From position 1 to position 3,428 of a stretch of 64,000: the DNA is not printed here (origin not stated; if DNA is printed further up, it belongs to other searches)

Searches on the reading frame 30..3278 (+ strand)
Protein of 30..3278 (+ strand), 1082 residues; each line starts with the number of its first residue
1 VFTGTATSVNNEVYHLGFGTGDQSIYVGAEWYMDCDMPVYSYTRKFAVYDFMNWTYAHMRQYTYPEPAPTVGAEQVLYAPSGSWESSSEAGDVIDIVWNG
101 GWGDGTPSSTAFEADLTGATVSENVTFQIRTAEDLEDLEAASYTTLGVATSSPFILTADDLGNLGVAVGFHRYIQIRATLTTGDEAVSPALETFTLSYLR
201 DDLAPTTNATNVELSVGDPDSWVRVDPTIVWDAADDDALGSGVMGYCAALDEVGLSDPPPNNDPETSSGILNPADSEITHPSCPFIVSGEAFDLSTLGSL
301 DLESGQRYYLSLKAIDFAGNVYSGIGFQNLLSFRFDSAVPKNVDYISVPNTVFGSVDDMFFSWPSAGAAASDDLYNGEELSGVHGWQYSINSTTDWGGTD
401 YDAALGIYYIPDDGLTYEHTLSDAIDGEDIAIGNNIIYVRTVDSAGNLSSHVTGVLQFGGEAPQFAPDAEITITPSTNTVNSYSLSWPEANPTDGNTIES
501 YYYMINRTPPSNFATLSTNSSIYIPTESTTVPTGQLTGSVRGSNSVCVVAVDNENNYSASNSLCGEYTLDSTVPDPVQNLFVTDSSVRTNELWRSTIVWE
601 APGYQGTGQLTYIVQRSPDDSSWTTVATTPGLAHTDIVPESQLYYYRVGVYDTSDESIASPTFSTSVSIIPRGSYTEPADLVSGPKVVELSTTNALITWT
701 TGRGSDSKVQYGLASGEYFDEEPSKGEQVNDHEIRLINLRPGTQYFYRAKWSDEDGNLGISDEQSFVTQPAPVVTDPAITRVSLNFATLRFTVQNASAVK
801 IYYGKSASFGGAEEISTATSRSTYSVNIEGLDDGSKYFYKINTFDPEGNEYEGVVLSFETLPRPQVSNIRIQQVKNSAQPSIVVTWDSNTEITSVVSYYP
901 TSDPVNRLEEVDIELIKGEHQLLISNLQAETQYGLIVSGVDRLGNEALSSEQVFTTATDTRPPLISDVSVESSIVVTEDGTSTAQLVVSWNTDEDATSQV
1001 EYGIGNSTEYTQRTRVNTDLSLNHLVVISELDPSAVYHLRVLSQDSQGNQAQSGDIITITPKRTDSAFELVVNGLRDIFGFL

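Call 59: find_encoding_contigs(protein=window:30-3278:+, flank=10000, max_places=1)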
Protein window:30-3278:+ (1082 aa): no gene with exactly this product is on record in the collection.
